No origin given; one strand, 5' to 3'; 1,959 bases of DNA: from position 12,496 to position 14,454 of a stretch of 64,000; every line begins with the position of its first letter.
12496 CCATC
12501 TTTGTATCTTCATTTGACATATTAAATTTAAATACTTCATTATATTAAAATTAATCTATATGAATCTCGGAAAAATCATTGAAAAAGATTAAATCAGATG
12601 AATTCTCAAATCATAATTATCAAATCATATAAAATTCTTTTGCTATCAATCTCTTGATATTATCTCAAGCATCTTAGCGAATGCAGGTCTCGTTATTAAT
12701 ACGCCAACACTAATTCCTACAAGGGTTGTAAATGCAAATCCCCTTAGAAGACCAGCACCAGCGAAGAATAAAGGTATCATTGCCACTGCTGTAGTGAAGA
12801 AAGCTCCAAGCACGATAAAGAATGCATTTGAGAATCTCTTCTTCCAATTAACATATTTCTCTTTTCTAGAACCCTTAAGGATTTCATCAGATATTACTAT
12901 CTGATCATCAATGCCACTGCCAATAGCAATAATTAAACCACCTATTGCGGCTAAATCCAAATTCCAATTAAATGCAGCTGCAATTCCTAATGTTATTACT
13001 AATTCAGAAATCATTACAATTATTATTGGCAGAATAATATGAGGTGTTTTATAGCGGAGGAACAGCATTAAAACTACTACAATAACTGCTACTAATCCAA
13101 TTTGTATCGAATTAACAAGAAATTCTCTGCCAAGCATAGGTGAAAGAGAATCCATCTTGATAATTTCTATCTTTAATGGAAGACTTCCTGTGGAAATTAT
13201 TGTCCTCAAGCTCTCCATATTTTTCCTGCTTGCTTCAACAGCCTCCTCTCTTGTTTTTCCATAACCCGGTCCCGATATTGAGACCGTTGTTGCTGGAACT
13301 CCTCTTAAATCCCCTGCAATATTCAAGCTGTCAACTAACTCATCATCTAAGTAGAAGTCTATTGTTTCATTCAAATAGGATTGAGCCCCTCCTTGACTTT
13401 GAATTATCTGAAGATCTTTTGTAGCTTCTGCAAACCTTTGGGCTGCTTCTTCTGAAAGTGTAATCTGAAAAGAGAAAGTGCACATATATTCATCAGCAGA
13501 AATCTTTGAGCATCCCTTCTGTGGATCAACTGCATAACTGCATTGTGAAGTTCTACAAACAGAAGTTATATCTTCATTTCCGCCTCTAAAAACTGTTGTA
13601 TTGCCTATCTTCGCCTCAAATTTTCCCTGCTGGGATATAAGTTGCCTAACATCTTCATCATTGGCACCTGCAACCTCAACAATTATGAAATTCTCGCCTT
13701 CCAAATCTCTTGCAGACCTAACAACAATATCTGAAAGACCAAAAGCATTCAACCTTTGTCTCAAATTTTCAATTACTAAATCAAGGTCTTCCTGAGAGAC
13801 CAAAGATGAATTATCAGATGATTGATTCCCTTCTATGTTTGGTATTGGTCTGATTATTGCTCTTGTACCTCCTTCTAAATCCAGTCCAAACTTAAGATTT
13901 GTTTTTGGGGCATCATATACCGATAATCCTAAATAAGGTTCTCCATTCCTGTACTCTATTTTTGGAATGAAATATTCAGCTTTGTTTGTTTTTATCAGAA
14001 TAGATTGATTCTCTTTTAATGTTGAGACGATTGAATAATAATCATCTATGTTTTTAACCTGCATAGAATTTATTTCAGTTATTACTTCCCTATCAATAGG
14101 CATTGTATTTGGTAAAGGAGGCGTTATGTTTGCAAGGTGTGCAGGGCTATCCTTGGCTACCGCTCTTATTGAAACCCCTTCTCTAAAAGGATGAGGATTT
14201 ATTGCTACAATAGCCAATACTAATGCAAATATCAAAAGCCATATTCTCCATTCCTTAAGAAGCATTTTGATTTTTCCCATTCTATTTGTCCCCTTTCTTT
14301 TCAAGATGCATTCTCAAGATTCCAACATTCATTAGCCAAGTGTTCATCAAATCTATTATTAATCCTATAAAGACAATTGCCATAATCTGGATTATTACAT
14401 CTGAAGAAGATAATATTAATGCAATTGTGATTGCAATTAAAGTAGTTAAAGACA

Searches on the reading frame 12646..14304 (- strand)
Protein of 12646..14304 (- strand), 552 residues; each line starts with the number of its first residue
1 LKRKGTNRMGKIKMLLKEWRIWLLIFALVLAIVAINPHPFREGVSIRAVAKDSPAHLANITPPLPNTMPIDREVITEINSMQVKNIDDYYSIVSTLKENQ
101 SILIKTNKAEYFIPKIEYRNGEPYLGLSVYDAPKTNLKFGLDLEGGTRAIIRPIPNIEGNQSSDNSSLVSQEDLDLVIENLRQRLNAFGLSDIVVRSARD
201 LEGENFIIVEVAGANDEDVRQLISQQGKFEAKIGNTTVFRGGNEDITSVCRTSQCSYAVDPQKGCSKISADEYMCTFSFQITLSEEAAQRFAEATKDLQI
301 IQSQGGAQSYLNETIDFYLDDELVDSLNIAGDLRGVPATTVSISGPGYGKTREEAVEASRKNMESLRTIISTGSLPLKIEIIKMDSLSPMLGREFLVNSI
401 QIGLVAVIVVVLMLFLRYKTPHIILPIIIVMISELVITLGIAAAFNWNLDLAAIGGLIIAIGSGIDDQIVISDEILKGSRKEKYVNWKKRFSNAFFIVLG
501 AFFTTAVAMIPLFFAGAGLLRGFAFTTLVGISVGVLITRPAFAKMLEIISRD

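Call 76: search_protein_families(library=pfam, proteins=[window:12646-14304:-], max_evalue=0.001)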
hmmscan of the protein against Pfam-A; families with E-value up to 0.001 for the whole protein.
window:12646-14304:- (552 aa): 4 families
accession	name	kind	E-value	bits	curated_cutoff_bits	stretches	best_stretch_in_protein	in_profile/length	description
PF02355.23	SecD_SecF_C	-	3.9e-20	72.5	20.5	1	378-536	12-173/189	Protein export membrane protein SecD/SecF, C-terminal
PF00873.25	ACR_tran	-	2.8e-08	32.4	28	1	398-537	335-477/1021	AcrB/AcrD/AcrF family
PF21760.3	SecD_1st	-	2.5e-05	24.1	27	1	177-231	4-55/60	Protein translocase subunit SecDF, P1 domain, N-terminal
PF03176.21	MMPL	-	0.00015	21.3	20.5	1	401-539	147-292/333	MMPL family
